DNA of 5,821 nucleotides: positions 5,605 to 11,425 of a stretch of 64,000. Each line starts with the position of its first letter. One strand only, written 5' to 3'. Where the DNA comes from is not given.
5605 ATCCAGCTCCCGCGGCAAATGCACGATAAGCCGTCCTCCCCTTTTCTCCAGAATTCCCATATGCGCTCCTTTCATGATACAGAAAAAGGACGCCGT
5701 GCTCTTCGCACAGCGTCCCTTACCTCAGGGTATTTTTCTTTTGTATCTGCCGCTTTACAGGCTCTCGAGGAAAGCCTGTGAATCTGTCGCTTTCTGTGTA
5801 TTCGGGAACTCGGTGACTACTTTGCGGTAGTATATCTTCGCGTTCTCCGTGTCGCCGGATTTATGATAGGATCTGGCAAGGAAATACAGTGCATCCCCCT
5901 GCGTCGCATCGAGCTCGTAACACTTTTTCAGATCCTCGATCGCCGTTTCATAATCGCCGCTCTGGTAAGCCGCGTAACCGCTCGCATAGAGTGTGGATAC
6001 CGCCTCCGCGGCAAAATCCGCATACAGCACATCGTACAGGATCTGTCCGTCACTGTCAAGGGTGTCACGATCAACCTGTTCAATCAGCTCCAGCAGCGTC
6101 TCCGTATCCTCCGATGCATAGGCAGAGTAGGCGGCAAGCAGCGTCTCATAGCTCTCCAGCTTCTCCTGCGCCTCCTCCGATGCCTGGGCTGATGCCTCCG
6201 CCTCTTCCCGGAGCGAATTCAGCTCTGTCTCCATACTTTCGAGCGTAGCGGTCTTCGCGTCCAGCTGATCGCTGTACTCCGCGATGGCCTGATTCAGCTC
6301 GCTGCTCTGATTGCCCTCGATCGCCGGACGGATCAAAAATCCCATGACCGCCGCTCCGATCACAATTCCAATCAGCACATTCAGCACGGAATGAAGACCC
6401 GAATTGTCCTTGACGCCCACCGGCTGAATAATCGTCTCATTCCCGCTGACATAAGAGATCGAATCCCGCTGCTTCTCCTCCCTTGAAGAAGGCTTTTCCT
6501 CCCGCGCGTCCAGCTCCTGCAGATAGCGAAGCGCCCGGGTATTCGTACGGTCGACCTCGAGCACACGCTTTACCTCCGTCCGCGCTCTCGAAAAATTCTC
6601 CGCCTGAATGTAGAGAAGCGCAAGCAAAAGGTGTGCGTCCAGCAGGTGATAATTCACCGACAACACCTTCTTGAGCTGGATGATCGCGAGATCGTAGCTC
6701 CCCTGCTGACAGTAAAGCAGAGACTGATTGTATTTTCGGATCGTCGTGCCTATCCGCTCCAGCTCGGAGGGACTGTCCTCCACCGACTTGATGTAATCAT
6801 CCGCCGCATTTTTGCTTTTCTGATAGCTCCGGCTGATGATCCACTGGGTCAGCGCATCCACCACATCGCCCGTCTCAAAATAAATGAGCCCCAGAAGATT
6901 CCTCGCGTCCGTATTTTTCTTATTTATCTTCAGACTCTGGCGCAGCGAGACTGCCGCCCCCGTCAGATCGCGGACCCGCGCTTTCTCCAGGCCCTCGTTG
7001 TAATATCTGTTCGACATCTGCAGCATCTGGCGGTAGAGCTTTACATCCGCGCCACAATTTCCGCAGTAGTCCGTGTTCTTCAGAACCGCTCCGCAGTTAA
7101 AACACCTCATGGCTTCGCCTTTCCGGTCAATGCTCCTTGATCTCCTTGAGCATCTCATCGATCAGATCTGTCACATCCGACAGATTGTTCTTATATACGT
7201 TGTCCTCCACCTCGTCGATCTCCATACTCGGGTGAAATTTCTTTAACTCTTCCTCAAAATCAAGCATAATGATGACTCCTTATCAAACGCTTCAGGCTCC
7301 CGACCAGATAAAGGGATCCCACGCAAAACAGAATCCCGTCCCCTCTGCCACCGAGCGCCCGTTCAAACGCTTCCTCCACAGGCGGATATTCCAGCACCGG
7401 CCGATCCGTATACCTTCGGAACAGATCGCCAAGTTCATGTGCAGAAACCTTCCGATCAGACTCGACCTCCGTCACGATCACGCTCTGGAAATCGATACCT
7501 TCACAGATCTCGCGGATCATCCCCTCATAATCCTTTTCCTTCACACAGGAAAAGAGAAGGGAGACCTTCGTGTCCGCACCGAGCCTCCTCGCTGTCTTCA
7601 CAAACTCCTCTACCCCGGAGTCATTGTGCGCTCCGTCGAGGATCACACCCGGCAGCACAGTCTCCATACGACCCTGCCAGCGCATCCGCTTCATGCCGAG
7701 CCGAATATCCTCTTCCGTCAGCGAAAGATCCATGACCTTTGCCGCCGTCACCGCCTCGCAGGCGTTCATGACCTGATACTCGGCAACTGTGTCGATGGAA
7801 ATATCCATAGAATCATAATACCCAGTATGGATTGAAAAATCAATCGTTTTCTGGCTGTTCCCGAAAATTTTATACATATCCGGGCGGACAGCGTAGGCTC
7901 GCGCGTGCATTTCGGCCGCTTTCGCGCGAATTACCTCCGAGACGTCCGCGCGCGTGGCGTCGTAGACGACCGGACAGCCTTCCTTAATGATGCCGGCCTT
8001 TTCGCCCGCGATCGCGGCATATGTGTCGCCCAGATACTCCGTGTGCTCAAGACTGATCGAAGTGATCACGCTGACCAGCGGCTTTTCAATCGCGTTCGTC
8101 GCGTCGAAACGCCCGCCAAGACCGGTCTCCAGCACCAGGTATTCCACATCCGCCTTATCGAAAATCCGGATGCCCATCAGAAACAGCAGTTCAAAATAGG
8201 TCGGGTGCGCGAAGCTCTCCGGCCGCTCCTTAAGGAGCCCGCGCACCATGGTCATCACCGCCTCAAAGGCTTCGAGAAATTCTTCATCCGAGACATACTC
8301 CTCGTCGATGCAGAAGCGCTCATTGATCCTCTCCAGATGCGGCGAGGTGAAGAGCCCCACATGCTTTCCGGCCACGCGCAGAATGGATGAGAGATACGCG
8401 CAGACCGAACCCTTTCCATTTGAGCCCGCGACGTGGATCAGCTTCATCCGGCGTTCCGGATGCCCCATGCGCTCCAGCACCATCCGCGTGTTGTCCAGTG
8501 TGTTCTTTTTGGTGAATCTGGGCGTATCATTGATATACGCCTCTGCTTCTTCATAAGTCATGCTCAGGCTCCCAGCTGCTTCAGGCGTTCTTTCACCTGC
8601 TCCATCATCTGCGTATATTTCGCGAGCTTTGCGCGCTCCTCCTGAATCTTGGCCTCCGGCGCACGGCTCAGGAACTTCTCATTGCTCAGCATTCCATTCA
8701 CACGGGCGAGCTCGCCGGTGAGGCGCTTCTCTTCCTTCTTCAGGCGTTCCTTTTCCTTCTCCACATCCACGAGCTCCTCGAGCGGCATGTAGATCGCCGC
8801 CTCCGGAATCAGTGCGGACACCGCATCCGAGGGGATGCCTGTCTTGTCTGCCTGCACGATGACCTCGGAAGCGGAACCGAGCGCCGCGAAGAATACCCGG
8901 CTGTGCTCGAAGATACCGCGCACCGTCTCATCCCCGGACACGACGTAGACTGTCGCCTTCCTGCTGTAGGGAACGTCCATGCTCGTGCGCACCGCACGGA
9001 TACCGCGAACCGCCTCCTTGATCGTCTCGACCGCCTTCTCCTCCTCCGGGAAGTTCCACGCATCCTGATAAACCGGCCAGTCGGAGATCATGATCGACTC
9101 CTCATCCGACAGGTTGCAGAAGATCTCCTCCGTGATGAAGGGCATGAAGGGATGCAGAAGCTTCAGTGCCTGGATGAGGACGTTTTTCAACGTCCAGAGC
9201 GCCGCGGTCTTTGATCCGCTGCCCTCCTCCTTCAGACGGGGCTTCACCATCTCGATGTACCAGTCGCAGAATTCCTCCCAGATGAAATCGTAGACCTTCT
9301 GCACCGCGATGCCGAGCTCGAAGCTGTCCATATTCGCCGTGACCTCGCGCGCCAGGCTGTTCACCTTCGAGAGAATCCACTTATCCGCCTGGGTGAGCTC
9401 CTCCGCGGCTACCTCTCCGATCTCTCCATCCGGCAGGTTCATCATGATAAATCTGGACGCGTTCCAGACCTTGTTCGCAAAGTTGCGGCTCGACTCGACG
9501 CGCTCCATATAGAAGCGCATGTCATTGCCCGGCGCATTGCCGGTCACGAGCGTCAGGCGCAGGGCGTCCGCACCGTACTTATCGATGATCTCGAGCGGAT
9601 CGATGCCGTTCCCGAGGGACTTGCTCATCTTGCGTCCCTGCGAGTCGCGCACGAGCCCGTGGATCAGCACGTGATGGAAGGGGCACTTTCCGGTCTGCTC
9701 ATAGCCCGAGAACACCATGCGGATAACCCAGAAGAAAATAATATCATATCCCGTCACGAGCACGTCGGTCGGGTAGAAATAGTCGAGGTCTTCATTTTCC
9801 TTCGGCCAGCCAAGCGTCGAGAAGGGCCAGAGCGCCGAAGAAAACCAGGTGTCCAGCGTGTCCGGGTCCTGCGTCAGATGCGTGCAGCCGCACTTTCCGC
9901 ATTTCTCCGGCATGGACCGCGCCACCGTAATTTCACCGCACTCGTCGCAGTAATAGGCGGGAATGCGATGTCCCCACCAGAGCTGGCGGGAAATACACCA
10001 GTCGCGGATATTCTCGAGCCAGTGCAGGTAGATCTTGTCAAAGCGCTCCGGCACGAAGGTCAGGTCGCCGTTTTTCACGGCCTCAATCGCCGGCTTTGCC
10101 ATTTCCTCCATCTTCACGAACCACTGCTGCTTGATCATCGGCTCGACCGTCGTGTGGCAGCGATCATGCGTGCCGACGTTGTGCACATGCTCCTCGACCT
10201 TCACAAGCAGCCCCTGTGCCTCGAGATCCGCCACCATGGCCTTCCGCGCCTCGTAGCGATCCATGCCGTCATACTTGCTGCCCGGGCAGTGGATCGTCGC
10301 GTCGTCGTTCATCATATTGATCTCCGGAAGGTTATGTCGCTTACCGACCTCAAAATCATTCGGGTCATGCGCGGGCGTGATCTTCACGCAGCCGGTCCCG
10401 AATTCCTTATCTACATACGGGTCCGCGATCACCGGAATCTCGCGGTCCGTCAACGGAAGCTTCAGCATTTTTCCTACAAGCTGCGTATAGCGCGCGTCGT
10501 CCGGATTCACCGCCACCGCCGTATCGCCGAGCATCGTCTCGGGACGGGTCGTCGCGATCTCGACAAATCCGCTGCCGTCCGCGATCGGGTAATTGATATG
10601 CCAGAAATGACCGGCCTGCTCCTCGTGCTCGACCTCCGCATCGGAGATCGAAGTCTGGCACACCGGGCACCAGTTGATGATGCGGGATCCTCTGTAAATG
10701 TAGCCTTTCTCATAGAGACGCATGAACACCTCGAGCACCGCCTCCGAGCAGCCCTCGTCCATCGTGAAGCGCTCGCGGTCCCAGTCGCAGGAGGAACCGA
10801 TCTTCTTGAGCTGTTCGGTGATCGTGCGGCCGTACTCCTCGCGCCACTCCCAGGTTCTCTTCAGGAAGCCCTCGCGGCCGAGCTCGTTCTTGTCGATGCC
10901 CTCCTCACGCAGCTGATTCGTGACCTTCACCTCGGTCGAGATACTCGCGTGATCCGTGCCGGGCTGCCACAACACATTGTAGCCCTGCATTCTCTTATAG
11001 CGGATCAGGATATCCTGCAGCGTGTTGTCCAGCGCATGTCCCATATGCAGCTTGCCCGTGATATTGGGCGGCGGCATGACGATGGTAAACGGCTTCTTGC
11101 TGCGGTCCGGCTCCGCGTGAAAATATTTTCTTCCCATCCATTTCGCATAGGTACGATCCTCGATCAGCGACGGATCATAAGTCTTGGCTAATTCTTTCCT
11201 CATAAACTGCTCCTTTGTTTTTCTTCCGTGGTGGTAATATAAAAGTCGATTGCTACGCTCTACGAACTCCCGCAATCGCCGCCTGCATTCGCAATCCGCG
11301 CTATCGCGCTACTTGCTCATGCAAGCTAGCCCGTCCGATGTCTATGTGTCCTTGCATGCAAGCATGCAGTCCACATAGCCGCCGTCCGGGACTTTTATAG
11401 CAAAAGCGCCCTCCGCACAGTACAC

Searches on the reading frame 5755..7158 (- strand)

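Call 67: search_protein_families(library=pfam, proteins=[window:5755-7158:-], max_evalue=0.00001)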
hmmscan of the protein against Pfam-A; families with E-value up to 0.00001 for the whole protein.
window:5755-7158:- (467 aa): 12 families
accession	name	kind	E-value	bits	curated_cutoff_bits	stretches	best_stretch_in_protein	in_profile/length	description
PF07719.23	TPR_2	-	4e-22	76.9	27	0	422-453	2-33/34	Tetratricopeptide repeat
PF14559.12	TPR_19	-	7.4e-21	74.7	25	2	397-453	1-57/68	Tetratricopeptide repeat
PF13181.12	TPR_8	-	1.9e-20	71.7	25.7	0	422-453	2-33/34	Tetratricopeptide repeat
PF00515.34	TPR_1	-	2.4e-16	59.2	27.8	0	389-417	3-31/34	Tetratricopeptide repeat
PF13432.12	TPR_16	-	3.1e-15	56.7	32.7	0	391-453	1-63/65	Tetratricopeptide repeat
PF13414.12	TPR_11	-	5.3e-13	48.9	26.8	0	394-435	1-42/42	TPR repeat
PF13428.12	TPR_14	-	5.8e-11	42.4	23.5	0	390-429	4-43/44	Tetratricopeptide repeat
PF13174.12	TPR_6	-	5.1e-10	39.8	26.3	0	422-454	1-33/33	Tetratricopeptide repeat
PF23914.1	TPR_CcmH_CycH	-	1.8e-08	34.8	42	0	63-106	101-144/158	Cytochrome c-type biogenesis protein H TPR domain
PF12895.13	ANAPC3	-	6.6e-08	33.2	27.2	0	384-440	20-75/82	Anaphase-promoting complex, cyclosome, subunit 3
PF13424.12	TPR_12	-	2.5e-07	31.2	30.1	0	388-447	4-71/77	Tetratricopeptide repeat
PF13431.12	TPR_17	-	4.9e-06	26.9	24.4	0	73-103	3-33/34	Tetratricopeptide repeat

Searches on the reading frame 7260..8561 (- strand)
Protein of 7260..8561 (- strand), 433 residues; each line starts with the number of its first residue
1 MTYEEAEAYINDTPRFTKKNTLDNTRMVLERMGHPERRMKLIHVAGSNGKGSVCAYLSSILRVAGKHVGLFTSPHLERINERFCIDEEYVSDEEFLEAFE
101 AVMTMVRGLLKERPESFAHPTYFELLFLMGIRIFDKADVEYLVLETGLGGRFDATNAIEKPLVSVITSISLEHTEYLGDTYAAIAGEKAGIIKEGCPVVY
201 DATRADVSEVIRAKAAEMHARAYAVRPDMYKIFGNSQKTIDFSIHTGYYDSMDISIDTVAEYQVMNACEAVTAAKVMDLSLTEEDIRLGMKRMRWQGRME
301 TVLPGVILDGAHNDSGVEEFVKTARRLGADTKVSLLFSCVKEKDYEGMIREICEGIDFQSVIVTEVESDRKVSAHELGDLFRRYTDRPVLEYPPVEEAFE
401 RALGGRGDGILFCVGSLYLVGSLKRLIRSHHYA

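Call 67: search_protein_families(library=pfam, proteins=[window:7260-8561:-], max_evalue=0.00001)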
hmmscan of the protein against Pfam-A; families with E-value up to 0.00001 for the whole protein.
window:7260-8561:- (433 aa): 2 families
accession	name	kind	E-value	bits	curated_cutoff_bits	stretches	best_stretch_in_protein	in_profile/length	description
PF02875.26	Mur_ligase_C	-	6.8e-11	43.5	28.4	1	297-412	1-123/127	Mur ligase, glutamate ligase domain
PF08245.18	Mur_ligase_M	-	1.1e-09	38.9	24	1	44-274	1-200/200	Mur ligase middle domain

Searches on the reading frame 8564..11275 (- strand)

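Call 67: search_protein_families(library=pfam, proteins=[window:8564-11275:-], max_evalue=0.00001)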
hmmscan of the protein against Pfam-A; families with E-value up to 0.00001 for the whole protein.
window:8564-11275:- (903 aa): 6 families
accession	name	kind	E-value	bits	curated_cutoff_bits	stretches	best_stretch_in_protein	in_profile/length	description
PF00133.28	tRNA-synt_1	-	7.2e-147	489.9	22.7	1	42-587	2-412/414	tRNA synthetases class I (I, L, M and V)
PF08264.19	Anticodon_1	-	9.4e-43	146.1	25.1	1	631-777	1-147/148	Anticodon-binding domain of tRNA ligase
PF09334.17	tRNA-synt_1g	-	5.2e-26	91.7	20.1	2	69-217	7-137/391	tRNA synthetases class I (M)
PF10458.14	Val_tRNA-synt_C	-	1.2e-16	61.2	25.9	1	837-902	1-66/66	Valyl tRNA synthetase tRNA binding arm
PF13603.12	tRNA-synt_1_2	-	4.3e-10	39.8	25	1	268-323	86-141/185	Leucyl-tRNA synthetase, editing domain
PF01406.26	tRNA-synt_1e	-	7.3e-06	26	27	0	537-579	242-283/301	tRNA synthetases class I (C) catalytic domain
